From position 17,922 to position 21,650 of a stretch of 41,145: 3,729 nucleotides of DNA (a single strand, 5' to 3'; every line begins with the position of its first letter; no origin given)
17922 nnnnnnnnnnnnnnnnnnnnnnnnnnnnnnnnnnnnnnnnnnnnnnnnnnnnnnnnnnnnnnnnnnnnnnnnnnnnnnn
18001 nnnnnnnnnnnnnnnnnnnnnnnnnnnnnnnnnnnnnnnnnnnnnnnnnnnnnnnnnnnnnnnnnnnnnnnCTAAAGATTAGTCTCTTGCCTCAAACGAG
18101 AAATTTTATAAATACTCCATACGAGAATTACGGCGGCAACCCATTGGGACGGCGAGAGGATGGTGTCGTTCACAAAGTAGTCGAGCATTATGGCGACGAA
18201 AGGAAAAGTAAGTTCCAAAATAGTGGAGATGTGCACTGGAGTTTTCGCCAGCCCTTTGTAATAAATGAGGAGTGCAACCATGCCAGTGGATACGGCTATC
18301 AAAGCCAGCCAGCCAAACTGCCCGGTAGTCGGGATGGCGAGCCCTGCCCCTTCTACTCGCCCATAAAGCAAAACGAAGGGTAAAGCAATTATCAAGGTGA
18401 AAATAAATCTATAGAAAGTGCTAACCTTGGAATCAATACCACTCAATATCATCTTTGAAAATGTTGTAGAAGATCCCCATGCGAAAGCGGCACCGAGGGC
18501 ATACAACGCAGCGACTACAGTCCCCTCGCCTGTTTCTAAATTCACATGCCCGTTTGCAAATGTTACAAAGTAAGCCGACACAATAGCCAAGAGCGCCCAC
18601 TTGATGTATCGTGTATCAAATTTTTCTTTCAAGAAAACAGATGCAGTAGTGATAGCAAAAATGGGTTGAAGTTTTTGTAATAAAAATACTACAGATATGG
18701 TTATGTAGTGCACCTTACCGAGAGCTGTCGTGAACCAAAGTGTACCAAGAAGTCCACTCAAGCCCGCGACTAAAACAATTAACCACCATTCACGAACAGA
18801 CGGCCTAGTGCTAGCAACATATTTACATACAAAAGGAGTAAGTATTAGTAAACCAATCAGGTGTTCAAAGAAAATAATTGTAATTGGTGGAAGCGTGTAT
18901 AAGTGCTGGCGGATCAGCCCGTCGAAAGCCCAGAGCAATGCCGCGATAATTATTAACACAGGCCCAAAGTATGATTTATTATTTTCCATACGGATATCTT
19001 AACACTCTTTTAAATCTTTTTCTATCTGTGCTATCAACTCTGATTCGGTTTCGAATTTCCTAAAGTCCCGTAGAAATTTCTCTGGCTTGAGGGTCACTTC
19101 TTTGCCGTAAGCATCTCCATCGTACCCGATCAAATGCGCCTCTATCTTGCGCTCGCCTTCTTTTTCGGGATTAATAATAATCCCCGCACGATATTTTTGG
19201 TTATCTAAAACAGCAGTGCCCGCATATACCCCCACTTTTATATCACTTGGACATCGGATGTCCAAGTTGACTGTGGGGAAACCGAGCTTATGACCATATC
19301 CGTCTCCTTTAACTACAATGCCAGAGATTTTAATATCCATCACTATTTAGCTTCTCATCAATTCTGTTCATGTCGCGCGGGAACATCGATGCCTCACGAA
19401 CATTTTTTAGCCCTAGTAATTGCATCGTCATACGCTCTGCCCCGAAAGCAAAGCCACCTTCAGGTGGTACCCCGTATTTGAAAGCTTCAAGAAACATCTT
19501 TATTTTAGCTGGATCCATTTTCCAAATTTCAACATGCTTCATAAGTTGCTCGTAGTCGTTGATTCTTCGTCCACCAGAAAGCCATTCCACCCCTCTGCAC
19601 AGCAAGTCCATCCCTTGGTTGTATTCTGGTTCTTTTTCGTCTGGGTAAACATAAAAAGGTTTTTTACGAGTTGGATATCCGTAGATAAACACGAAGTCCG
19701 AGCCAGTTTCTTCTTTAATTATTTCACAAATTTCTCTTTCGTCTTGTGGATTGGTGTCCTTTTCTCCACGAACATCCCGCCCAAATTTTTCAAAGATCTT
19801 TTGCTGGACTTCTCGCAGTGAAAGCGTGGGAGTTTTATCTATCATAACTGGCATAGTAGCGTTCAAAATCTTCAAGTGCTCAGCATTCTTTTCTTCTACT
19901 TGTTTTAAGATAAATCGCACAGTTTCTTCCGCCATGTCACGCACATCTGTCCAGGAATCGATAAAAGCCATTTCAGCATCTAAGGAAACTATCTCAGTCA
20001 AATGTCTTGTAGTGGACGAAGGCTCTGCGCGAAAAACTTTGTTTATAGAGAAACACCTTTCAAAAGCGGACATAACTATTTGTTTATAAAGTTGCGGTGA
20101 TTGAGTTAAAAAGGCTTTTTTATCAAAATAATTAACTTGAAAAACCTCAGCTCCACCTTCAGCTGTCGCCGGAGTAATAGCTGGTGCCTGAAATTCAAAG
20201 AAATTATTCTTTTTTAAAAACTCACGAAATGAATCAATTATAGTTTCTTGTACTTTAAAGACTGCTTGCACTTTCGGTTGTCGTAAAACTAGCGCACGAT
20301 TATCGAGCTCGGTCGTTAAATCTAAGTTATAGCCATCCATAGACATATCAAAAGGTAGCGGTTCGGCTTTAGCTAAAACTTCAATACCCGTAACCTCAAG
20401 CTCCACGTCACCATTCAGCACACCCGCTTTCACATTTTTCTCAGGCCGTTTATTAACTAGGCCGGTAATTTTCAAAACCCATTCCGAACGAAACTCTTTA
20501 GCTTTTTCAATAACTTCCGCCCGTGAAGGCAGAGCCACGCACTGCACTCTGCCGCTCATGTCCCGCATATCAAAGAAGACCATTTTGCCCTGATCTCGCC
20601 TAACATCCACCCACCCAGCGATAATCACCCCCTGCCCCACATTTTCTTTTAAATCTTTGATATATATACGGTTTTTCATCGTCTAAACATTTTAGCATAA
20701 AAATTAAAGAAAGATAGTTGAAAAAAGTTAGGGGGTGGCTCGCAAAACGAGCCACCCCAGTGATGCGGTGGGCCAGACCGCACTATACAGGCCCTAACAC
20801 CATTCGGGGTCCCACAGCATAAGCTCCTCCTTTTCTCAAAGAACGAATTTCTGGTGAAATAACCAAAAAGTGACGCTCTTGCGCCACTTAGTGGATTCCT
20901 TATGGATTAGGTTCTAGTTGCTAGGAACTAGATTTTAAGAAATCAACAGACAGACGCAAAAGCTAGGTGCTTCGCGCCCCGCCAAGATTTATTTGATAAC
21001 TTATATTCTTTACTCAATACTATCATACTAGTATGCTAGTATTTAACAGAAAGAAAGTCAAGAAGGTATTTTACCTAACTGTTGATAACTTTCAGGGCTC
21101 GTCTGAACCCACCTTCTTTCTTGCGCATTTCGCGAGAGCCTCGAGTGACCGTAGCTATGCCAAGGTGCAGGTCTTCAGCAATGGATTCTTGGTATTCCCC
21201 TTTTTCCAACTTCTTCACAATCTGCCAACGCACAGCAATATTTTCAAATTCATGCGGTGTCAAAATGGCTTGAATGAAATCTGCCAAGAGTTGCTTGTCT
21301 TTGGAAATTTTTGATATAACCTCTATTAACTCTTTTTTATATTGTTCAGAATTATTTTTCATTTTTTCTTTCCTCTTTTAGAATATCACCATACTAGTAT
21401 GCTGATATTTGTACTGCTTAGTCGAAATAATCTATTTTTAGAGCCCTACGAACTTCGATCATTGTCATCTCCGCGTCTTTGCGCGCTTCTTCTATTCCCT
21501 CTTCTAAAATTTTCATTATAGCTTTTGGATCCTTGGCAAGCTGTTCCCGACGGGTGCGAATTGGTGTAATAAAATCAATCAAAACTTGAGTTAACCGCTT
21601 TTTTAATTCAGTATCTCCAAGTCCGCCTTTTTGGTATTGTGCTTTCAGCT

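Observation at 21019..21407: TrpR-family repressor with CTAG-box palindromic operators at its own promoter, at the GC-rich RNA upstream of aspS, and at the kinase/Cys-rich operon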

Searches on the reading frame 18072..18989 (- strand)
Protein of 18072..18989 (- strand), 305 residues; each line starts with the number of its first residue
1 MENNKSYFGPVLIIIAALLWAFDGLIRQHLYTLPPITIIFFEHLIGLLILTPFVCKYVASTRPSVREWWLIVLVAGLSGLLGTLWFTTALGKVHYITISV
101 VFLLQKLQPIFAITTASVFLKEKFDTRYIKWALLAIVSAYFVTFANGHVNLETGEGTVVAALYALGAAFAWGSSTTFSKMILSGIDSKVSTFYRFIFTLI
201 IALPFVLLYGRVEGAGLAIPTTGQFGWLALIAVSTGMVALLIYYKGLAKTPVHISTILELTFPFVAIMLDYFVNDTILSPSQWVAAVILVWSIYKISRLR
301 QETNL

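Call 7: search_protein_families(library=pfam, proteins=[window:18072-18989:-])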
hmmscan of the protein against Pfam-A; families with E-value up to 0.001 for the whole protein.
window:18072-18989:- (305 aa): 2 families
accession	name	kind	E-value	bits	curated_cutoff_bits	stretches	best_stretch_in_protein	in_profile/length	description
PF00892.27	EamA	-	1e-31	110.4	28.2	2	160-296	3-133/135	EamA-like transporter family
PF13536.12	EmrE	-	8.3e-06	25.9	25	1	109-246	76-207/263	Putative multidrug resistance efflux transporter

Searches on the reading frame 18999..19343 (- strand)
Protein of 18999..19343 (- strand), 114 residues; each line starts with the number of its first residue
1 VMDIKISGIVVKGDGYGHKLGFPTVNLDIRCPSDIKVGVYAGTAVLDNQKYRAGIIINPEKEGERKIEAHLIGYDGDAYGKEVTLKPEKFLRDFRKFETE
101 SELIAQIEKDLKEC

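Call 7: search_protein_families(library=pfam, proteins=[window:18999-19343:-])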
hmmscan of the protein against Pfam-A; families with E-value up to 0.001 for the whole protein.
window:18999-19343:- (114 aa): 1 family
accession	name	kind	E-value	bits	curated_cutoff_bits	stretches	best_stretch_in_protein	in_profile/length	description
PF01687.23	Flavokinase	-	4.8e-27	95.1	19.6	1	4-113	5-119/124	Riboflavin kinase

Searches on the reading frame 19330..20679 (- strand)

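Call 7: search_protein_families(library=pfam, proteins=[window:19330-20679:-])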
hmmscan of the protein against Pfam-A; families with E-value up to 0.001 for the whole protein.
window:19330-20679:- (449 aa): 2 families
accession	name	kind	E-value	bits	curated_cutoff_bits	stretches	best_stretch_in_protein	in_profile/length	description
PF00152.25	tRNA-synt_2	-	9.6e-79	265.1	25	1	122-436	3-307/308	tRNA synthetases class II (D, K and N)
PF01336.31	tRNA_anti-codon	-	1.8e-16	60.3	27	1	18-102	1-75/75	OB-fold nucleic acid binding domain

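Call 10: search_protein_families(library=ncbifam, proteins=[window:19330-20679:-], max_evalue=0.01)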
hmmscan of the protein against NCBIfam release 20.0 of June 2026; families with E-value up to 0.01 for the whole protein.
window:19330-20679:- (449 aa): 17 families
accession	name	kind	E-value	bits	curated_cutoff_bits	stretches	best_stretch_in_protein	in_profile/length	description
NF003483.0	PRK05159.1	equivalog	4.5e-138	460.8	353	1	2-440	3-436/438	aspartate--tRNA(Asn) ligase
TIGR00458.1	aspS_nondisc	equivalog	5.6e-109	365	368.4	1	6-440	2-426/428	aspartate--tRNA(Asn) ligase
NF003037.0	PRK03932.1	equivalog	4.6e-76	256.6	414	1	5-440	4-449/451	asparagine--tRNA ligase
NF001750.0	PRK00476.1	equivalog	4.3e-75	253.2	443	2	10-267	12-271/590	aspartate--tRNA ligase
TIGR00457.1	asnS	equivalog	5.8e-73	246.2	342.6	1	7-441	8-454/455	asparagine--tRNA ligase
TIGR00459.1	aspS_bact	equivalog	2.7e-65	220.8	373.85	2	2-278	2-271/586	aspartate--tRNA ligase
NF009460.0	PRK12820.1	equivalog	9.4e-43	146.3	1379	2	4-244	23-278/723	bifunctional aspartyl-tRNA synthetase/aspartyl/glutamyl-tRNA amidotransferase subunit C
NF005052.0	PRK06462.1-1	equivalog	2.4e-39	135.4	368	1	131-435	39-345/353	asparagine synthetase A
NF001756.1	PRK00484.1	subfamily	3.8e-34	118.2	468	1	11-435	47-484/488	lysine--tRNA ligase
TIGR00499.1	lysS_bact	equivalog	2.2e-31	109.1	427.6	1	11-435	49-491/496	lysine--tRNA ligase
NF005054.0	PRK06462.1-4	equivalog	6.5e-25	87.9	309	1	125-435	9-310/318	asparagine synthetase A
NF002821.0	PRK02983.1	equivalog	8.6e-24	83.6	742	2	10-319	654-954/1102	bifunctional lysylphosphatidylglycerol synthetase/lysine--tRNA ligase LysX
NF009101.0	PRK12445.1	subfamily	5.5e-20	71.4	1026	1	16-261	66-305/505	lysine--tRNA ligase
TIGR00462.1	genX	equivalog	3.4e-15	56.3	286.9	1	144-432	4-303/304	EF-P lysine aminoacylase EpmA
NF006828.0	PRK09350.1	equivalog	2.9e-12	46.5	264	1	141-436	16-323/325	elongation factor P--(R)-beta-lysine ligase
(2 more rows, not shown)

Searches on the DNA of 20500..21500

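Call 9: search_rna_families(source=window, start=20500, end=21500, threshold=evalue, max_evalue=10, show_alignments=2)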
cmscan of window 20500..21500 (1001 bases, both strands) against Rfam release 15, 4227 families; matches with E-value up to 10: 5.
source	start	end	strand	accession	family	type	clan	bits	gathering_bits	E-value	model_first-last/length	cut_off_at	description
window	20685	20758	+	RF04184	BTnc060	Gene; sRNA;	-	20.5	228.9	1.3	138-208/213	no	Bacteroides sRNA BTnc060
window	20724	20881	-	RF02230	sX11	Gene; sRNA;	-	18.2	70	0.82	1-138/138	no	Proteobacterial sRNA sX11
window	20931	21053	-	RF01447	S_pombe_snR98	Gene; snRNA; snoRNA; HACA-box;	-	16.1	40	0.43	1-212/212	no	small nucleolar RNA snR98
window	20734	20756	+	RF01721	Pseudomon-groES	Cis-reg;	-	14.4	50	7.3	45-67/111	no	Pseudomon-groES RNA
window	21036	21073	+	RF00165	Corona_pk3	Cis-reg;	CL00117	14.2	35.6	6.5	1-61/61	no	Coronavirus 3' UTR pseudoknot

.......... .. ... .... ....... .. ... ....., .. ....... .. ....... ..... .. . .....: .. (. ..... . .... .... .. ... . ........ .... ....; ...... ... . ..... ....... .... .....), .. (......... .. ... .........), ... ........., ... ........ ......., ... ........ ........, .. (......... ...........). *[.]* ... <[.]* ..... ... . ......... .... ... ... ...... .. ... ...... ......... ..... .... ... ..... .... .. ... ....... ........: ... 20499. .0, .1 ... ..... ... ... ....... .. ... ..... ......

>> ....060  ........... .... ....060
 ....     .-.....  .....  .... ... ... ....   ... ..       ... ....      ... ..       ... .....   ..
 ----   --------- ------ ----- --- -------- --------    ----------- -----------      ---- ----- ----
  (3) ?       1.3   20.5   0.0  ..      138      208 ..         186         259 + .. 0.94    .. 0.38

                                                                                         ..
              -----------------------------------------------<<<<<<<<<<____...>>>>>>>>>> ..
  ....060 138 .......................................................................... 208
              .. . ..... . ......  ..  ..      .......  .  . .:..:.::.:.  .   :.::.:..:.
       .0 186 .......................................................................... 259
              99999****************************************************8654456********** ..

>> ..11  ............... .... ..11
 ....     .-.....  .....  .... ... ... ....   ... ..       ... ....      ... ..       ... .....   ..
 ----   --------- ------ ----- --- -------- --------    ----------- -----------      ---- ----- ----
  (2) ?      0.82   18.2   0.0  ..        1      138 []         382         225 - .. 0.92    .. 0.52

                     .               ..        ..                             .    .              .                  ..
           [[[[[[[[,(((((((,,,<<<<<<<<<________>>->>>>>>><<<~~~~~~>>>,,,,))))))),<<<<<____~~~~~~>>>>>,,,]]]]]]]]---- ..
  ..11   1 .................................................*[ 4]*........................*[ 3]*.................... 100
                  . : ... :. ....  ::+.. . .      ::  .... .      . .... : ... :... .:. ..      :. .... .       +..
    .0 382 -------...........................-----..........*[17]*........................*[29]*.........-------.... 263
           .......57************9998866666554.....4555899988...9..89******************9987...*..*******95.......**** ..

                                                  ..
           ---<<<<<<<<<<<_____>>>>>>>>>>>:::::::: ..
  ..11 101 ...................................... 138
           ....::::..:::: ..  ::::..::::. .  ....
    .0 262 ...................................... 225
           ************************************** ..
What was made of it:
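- On Ribosome-mediated tryptophan attenuator (trpL type): No relevant hit up to E = 10 in 20500-21500 (call 9).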
